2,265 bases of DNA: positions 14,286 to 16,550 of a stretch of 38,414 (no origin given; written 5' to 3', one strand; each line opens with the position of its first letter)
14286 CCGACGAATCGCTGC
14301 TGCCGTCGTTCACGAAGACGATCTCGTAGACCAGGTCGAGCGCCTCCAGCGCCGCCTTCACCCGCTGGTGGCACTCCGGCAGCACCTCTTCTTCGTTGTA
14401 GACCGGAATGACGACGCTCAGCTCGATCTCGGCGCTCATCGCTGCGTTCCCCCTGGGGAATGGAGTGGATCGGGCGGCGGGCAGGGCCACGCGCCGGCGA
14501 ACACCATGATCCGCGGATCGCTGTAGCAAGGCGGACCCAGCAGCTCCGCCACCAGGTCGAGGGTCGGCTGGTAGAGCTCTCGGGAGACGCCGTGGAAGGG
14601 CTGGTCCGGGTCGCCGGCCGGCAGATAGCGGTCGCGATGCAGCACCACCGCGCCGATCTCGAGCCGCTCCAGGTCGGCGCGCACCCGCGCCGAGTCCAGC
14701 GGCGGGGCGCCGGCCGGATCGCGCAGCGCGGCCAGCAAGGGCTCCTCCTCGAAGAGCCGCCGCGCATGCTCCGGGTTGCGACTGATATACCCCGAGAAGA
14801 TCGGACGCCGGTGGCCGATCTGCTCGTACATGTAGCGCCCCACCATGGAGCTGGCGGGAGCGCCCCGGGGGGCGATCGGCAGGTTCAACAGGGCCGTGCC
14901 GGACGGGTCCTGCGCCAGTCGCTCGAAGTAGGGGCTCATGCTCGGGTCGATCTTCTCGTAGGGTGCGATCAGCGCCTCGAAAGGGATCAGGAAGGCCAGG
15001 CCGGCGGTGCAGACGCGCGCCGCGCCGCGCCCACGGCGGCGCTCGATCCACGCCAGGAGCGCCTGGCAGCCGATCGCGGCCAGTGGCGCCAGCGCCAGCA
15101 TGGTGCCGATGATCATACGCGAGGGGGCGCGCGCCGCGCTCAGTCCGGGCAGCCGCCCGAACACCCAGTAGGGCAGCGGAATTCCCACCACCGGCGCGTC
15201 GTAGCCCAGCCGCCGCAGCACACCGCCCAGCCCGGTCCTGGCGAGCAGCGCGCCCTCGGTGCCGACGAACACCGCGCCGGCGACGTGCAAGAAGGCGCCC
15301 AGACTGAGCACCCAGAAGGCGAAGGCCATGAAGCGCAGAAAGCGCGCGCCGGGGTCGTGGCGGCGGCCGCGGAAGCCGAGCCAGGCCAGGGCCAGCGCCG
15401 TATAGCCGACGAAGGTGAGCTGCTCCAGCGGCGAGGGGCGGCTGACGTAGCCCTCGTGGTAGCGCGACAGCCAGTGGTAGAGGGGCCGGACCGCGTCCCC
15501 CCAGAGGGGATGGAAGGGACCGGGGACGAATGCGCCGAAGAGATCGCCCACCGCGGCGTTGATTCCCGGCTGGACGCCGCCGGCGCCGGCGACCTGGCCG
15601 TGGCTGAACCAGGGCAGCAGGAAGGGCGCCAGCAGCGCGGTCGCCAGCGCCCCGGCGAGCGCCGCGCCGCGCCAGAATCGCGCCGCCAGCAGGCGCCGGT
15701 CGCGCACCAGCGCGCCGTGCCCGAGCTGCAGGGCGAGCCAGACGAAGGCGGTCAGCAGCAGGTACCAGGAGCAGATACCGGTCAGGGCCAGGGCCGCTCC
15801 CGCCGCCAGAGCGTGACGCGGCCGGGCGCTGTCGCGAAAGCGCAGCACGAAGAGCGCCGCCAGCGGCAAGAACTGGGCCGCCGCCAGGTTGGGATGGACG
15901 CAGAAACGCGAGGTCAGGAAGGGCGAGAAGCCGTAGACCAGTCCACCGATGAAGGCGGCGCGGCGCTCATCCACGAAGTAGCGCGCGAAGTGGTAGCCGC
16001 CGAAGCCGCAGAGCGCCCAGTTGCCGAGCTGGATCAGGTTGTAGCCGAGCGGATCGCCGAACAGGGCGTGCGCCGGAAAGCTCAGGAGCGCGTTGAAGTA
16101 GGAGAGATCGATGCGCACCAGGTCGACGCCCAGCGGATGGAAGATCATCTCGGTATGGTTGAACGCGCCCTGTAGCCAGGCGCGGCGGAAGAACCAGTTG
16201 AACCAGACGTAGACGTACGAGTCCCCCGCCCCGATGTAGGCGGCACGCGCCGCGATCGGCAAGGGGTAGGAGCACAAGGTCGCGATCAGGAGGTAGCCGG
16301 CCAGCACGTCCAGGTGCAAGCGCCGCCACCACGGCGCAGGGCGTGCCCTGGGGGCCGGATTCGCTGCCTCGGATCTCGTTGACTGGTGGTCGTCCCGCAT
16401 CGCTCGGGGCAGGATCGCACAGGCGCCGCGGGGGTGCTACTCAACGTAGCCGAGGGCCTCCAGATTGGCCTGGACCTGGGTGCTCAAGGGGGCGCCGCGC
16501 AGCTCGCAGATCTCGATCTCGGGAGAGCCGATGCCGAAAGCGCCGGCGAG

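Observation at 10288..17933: Five-gene translationally coupled envelope-modification operon ending in a secreted BNR double propeller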

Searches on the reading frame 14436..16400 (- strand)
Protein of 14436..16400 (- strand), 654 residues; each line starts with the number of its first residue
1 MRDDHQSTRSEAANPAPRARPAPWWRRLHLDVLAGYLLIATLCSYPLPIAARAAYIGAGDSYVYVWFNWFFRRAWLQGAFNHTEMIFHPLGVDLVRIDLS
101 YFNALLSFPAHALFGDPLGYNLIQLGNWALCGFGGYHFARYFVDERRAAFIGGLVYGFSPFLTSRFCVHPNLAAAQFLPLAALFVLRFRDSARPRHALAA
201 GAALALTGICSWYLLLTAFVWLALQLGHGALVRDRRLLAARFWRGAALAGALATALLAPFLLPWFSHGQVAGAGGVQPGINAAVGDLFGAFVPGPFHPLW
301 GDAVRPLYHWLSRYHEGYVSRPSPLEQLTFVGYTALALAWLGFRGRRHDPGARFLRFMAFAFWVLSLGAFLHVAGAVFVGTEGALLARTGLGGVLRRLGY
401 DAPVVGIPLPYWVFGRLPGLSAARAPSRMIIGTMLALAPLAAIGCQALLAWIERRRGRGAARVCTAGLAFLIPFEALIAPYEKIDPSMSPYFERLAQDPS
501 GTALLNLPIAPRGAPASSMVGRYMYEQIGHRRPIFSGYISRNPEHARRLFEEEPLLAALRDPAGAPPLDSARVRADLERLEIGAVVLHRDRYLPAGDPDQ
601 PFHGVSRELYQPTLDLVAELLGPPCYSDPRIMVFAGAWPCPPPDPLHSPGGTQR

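Call 9: search_protein_families(library=pfam, proteins=[window:14436-16400:-], max_evalue=0.01)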
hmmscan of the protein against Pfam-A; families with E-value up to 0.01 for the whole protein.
window:14436-16400:- (654 aa): 1 family
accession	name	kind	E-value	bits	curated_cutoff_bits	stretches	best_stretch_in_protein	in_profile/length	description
PF09852.15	DUF2079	-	0.00065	19.3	28.2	1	105-269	51-203/459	Predicted membrane protein (DUF2079)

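Call 10: search_protein_families(library=ncbifam, proteins=[window:14436-16400:-], max_evalue=0.01)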
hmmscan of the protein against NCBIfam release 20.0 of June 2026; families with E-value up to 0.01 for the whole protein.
window:14436-16400:- (654 aa): 0 families

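Call 13: find_homologous_proteins(query=window:14436-16400:-, max_evalue=0.001)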
Query window:14436-16400:- (654 aa): 17 proteins with E <= 0.001 among 8000 candidates.
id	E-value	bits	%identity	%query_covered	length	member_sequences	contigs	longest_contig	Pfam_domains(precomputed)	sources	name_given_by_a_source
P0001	0.0e+0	1432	100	96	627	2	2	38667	PF19830.5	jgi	-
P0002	1.8e-249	848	61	99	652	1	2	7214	PF09852.16,PF19830.5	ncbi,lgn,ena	-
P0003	5.2e-34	136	31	82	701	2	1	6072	-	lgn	-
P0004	9.4e-26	109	29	79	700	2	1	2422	-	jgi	jgi:hypothetical protein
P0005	7.6e-21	92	29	89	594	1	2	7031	PF19830.5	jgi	jgi:hypothetical protein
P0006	2.2e-20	91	41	25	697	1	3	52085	PF19830.5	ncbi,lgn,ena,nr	ncbi:MAG TPA: hypothetical protein PKD53_00840 [Chloroflexaceae bacterium]|nr:hypothetical protein [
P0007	3.1e-14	71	27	57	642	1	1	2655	PF19830.5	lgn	-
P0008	8.4e-12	62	32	36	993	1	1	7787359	-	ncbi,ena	-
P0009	7.0e-11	59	31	28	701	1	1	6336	-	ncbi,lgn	-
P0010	2.7e-10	58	25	78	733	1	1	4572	-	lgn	-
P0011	4.9e-10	57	30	26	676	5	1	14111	PF19830.5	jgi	jgi:hypothetical protein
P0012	5.5e-7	47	26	71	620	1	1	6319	-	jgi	jgi:hypothetical protein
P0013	7.3e-7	46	29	56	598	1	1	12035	-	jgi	jgi:hypothetical protein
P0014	1.3e-6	45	29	59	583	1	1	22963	-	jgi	jgi:hypothetical protein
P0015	1.4e-6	45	34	19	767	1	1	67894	-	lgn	-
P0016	8.5e-6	43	26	56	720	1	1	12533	-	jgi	jgi:hypothetical protein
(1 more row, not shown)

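Call 14: find_encoding_contigs(protein=P0002, flank=8000, max_places=4)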
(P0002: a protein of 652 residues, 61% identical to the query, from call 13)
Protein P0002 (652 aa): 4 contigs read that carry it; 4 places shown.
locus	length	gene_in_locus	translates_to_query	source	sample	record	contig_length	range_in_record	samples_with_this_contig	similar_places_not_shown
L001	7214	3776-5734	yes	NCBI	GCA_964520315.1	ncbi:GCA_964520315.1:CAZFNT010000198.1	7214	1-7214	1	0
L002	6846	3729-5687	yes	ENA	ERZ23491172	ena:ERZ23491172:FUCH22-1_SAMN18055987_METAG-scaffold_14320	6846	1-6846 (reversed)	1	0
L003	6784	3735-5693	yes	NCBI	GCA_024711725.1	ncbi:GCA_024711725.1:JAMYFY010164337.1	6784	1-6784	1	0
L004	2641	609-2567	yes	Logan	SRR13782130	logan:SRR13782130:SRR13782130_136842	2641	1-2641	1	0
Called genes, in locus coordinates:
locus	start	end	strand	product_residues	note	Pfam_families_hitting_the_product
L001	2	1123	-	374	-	?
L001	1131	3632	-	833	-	PF00343:Phosphorylase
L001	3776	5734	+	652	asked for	PF19830:DUF6311 (weak), PF09852:DUF2079 (weak)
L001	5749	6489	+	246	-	PF23023:Anti-Pycsar_Apyc1 (faint), PF00753:Lactamase_B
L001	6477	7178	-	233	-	PF13439:Glyco_transf_4 (weak), PF20706:GT4-conflict, PF00534:Glycos_transf_1, PF13692:Glyco_trans_1_4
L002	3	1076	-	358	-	?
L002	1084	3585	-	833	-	PF00343:Phosphorylase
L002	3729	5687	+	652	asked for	PF19830:DUF6311 (weak), PF09852:DUF2079 (weak)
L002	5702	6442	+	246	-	PF23023:Anti-Pycsar_Apyc1 (faint), PF00753:Lactamase_B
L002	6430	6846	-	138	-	?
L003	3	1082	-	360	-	?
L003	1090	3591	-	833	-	PF00343:Phosphorylase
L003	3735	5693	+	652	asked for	PF19830:DUF6311 (weak), PF09852:DUF2079 (weak)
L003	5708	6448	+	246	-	PF23023:Anti-Pycsar_Apyc1 (faint), PF00753:Lactamase_B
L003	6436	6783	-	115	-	?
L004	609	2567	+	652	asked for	PF19830:DUF6311 (weak), PF09852:DUF2079 (weak)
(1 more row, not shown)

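Call 15: find_encoding_contigs(protein=P0003, flank=8000, max_places=4)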
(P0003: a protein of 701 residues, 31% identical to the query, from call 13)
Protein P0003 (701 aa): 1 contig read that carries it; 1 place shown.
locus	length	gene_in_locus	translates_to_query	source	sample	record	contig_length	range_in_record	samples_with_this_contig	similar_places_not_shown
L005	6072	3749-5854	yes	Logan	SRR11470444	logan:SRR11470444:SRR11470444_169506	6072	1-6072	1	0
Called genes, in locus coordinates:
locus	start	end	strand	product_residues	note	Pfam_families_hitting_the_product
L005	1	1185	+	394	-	?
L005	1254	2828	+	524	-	PF09852:DUF2079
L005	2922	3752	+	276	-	PF13489:Methyltransf_23, PF01209:Ubie_methyltran, PF13847:Methyltransf_31, PF08241:Methyltransf_11, PF08242:Methyltransf_12, PF13649:Methyltransf_25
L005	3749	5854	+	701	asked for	-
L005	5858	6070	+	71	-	?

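Call 16: find_encoding_contigs(protein=P0006, flank=8000, max_places=3)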
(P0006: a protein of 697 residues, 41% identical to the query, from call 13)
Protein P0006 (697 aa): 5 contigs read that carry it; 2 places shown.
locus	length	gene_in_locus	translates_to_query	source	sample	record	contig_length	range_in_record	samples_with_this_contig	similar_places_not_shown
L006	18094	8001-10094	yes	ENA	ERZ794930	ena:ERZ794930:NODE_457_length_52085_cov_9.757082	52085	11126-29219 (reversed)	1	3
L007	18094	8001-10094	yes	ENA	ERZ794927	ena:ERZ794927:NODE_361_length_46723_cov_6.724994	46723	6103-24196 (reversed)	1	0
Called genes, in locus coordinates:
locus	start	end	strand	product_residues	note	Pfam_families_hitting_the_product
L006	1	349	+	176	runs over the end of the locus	PF04542:Sigma70_r2, PF04545:Sigma70_r4 (weak)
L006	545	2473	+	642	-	-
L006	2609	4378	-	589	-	PF19291:TREH_N, PF00723:Glyco_hydro_15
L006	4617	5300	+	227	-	PF00072:Response_reg, PF00486:Trans_reg_C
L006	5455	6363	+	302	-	PF24961:NfeD_membrane, PF01957:NfeD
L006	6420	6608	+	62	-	-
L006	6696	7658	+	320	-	PF12127:FloA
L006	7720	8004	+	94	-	-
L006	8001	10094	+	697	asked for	PF19830:DUF6311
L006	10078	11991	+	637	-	PF09594:GT87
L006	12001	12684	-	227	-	PF01694:Rhomboid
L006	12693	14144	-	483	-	PF00224:PK, PF02887:PK_C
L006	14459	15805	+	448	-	PF00067:p450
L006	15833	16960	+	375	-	PF01594:AI-2E_transport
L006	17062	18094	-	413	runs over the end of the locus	PF01835:MG2 (faint)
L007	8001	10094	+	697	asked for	PF19830:DUF6311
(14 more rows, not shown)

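Call 25: find_related_loci(query=A3, collection=genome_contigs, flank=10000)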
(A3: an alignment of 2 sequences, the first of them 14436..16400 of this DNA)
Query A3 (654 aa) in genome_contigs; peptide patterns used: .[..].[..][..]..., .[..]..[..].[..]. (x = any residue, [..] = any of these).
16 stretches matched a pattern; 2 encode a relative of the query (tblastn E <= 1e-3); 2 distinct loci.
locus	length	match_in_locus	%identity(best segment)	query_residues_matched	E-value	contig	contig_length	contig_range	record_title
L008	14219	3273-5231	79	1-654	0e+0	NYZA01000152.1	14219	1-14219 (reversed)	MAG: Gemmatimonadetes bacterium isolate ARS67 MHASMcontig_428064, whole genome shotgun sequence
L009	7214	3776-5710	61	1-647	0e+0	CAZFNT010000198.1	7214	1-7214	MAG TPA_asm: uncultured Gemmatimonadota bacterium isolate SRP308112_co1_6 genome assembly, contig: NODE_20410_length_721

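Call 29: search_protein_families(library=pfam, proteins=[L008:91-1011:+, L008:1073-3337:-, L008:6257-7312:+, L008:7477-9276:-, L008:9546-10472:-, L008:9537-10694:+, L008:10811-11767:-, L008:12541-14211:-, L008:12255-12935:-, L008:2549-3232:+], max_evalue=0.001)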
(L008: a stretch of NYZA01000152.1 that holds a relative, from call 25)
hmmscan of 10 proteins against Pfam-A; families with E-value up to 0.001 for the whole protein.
L008:91-1011:+ (306 aa): 2 families
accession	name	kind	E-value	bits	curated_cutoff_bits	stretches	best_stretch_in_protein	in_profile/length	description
PF00520.37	Ion_trans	-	1.9e-33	116.1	25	1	33-252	2-233/241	Ion transport protein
PF07885.22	Ion_trans_2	-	6.1e-15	55.3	22.5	1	177-249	5-74/79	Ion channel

L008:1073-3337:- (754 aa): 2 families
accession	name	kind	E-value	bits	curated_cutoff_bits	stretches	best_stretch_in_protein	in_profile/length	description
PF24684.1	Vgb_lyase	-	8e-19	68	50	2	353-570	48-263/290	Virginiamycin B lyase family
PF08450.18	SGL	-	2.6e-07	31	26.3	0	396-420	179-203/246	SMP-30/Gluconolactonase/LRE-like region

L008:6257-7312:+ (351 aa): 8 families
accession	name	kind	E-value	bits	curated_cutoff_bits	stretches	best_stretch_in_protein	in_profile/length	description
PF08241.18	Methyltransf_11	-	2.2e-19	70.3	21.2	1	138-232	1-94/95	Methyltransferase domain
PF13649.12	Methyltransf_25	-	3.5e-19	69.7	27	1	137-229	1-97/97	Methyltransferase domain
PF08242.18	Methyltransf_12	-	1.7e-15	57.9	30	1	138-231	1-98/98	Methyltransferase domain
PF13489.12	Methyltransf_23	-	1.3e-12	48.2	27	1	126-239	14-122/164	Methyltransferase domain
PF13847.12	Methyltransf_31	-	2.9e-10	40.4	27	1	134-237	4-113/145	Methyltransferase domain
PF01209.24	Ubie_methyltran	-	1.1e-08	35.1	20.1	1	124-233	38-151/233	ubiE/COQ5 methyltransferase family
PF02353.26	CMAS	-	6.3e-05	22.9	27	1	126-232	55-163/273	Mycolic acid cyclopropane synthetase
PF03848.20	TehB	-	9.1e-05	22.4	20.4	1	136-210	33-107/193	Tellurite resistance protein TehB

L008:7477-9276:- (599 aa): 0 families

L008:9546-10472:- (308 aa): 0 families

L008:9537-10694:+ (385 aa): 3 families
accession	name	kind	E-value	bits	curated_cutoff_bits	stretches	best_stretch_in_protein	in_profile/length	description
PF00132.30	Hexapep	-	1.9e-10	40.4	27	0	23-51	1-28/36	Bacterial transferase hexapeptide (six repeats)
PF14602.12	Hexapep_2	-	2.9e-08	33.7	27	0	193-228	1-33/34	Hexapeptide repeat of succinyl-transferase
PF25084.1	LbH_EIF2B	-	4.5e-07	30.3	54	0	115-155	18-55/105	EIF2B subunit epsilon LbH domain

L008:10811-11767:- (318 aa): 2 families
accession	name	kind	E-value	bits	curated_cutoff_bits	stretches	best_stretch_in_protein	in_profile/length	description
PF00535.33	Glycos_transf_2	-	1.9e-24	86.9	23.3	1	7-143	1-132/168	Glycosyl transferase family 2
PF10111.15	Glyco_tranf_2_2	-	0.00032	20.7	27.3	1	7-98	1-91/276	Glycosyltransferase like family 2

L008:12541-14211:- (556 aa): 0 families

L008:12255-12935:- (226 aa): 0 families

L008:2549-3232:+ (227 aa): 0 families

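Call 35: predict_structure(alignment_id=A1)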
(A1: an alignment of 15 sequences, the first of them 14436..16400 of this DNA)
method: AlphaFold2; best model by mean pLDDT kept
length: 654 residues; sequences in the alignment: 15
mean_pLDDT: 82.0   pTM: 0.86
mean pLDDT of the five models: 82.0, 77.8, 77.6, 77.4, 76.7
residues with pLDDT >= 90: 310; 70-90: 205; 50-70: 77; < 50: 62
segments of 3 or more residues with pLDDT < 50: 1-18, 270-279, 314-320, 379-386, 597-602, 646-654
pLDDT, mean of each block of 10 residues (from residue 1): 41 45 73 96 91 85 89 84 88 75 92 93 95 97 95 97 85 94 94 94 95 91 92 88 95 93 70 42 75 81 76 49 69 96 95 95 90 63 49 59 65 74 77 98 98 97 97 87 87 86 88 60 89 85 78 89 88 91 92 63 72 94 91 84 50 31
secondary structure, 60 per line:
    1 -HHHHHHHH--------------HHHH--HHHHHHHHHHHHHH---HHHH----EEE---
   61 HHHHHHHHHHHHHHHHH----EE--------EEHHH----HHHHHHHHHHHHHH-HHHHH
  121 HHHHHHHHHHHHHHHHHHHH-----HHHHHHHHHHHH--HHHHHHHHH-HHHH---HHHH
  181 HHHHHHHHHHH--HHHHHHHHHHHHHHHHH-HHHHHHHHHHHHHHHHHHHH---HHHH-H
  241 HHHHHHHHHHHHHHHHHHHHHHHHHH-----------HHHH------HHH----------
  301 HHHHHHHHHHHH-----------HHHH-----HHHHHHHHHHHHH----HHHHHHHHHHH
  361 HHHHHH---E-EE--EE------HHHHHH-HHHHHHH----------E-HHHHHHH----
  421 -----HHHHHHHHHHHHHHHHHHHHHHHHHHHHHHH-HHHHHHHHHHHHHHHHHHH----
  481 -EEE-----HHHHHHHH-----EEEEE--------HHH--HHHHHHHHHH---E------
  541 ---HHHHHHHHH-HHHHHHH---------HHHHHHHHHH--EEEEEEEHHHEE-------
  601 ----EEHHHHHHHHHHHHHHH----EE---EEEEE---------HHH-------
elements in order: H2-9 H24-27 H30-43 H47-50 E55-57 H61-77 H101-114 H116-140 H146-157 H160-168 H170-173 H177-191 H194-210 H212-231 H235-238 H240-266 H278-281 H301-312 H324-327 H333-345 H350-366 H384-389 H391-397 H410-416 H426-456 H458-476 E482-484 H490-497 E503-507 H521-530 H544-552 H554-560 H570-579 E582-588 H607-621 E631-635

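Call 43: find_encoding_contigs(protein=P0005, flank=8000, max_places=1)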
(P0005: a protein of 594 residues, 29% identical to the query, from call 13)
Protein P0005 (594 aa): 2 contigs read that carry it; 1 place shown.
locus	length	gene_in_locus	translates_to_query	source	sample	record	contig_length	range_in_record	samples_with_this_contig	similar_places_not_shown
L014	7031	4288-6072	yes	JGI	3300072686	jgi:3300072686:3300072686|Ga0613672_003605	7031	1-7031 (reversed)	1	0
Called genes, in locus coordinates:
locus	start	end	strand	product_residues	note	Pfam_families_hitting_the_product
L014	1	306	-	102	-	?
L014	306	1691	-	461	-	PF13372:Alginate_exp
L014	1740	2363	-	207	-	PF00877:NLPC_P60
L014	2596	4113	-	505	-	-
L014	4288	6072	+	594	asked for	PF19830:DUF6311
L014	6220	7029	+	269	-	?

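Call 44: find_encoding_contigs(protein=P0011, flank=8000, max_places=1)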
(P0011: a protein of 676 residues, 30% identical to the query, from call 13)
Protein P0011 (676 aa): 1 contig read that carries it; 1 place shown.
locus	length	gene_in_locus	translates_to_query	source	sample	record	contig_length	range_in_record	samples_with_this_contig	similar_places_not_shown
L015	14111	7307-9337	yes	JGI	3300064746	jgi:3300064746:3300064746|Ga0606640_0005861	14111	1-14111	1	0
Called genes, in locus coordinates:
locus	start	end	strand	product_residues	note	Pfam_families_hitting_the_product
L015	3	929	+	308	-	PF04055:Radical_SAM, PF19288:CofH_C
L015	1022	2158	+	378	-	PF02445:NadA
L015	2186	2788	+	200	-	PF00081:Sod_Fe_N, PF02777:Sod_Fe_C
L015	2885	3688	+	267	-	-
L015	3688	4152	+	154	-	-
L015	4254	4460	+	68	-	-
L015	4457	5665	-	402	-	PF03453:MoeA_N, PF00994:MoCF_biosynth, PF03454:MoeA_C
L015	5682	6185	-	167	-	PF00994:MoCF_biosynth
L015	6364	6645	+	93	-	-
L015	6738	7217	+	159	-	PF18186:SLATT_4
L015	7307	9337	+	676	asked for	PF19830:DUF6311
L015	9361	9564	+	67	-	-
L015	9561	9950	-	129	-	-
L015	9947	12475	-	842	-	PF00115:COX1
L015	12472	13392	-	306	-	PF00116:COX2, PF00034:Cytochrom_C, PF13442:Cytochrome_CBB3 (weak)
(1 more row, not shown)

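Call 45: find_encoding_contigs(protein=P0014, flank=8000, max_places=1)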
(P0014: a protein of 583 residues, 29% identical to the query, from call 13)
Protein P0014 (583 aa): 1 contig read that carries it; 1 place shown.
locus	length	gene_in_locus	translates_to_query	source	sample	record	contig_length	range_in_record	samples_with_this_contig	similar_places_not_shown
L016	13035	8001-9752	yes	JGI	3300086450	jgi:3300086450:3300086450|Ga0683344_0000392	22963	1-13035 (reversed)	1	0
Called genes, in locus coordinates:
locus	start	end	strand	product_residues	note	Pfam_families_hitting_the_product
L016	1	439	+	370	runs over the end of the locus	-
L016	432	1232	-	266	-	PF13489:Methyltransf_23 (faint), PF08003:Methyltransf_9 (weak)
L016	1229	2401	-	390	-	PF02746:MR_MLE_N, PF13378:MR_MLE_C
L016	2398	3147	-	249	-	PF02348:CTP_transf_3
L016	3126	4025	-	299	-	PF02558:ApbA, PF08546:ApbA_C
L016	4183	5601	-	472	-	PF00171:Aldedh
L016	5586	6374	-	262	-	PF00106:adh_short, PF01370:Epimerase, PF13561:adh_short_C2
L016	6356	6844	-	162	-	-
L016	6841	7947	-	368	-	PF03102:NeuB, PF08666:SAF (weak)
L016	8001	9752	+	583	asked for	-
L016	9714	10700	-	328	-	PF01370:Epimerase, PF04321:RmlD_sub_bind, PF16363:GDP_Man_Dehyd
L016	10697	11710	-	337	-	PF13439:Glyco_transf_4, PF13579:Glyco_trans_4_4, PF20706:GT4-conflict, PF00534:Glycos_transf_1, PF13692:Glyco_trans_1_4, PF13524:Glyco_trans_1_2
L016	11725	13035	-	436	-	?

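Call 46: find_encoding_contigs(protein=P0016, flank=8000, max_places=1)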
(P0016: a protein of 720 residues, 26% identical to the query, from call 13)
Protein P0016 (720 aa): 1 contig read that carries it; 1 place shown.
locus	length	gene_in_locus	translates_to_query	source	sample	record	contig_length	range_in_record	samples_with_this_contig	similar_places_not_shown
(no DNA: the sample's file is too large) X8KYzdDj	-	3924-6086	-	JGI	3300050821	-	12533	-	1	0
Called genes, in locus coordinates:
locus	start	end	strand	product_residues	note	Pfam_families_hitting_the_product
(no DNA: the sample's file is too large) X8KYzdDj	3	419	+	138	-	PF00482:T2SSF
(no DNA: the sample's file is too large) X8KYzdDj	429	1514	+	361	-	PF13400:Tad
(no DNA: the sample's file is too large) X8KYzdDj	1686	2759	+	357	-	PF13400:Tad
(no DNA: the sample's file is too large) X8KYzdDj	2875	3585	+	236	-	PF13400:Tad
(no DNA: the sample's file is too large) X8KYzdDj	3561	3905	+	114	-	-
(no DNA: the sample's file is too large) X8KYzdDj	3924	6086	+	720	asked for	-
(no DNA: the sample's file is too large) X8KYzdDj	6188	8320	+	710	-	-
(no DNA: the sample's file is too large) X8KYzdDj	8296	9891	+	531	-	-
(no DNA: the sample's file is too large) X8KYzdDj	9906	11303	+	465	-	-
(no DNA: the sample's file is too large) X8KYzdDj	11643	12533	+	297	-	?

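Call 53: find_related_loci(query=A4, collection=metagenome_contigs, flank=10000)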
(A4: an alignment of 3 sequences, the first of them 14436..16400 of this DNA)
Query A4 (654 aa) in metagenome_contigs; peptide patterns used: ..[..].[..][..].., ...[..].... (x = any residue, [..] = any of these).
112 stretches matched a pattern; 2 encode a relative of the query (tblastn E <= 1e-3); 2 distinct loci.
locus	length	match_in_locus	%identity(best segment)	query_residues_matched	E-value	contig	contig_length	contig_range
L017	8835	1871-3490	30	30-589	3e-49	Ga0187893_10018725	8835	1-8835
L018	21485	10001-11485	22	111-634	1e-18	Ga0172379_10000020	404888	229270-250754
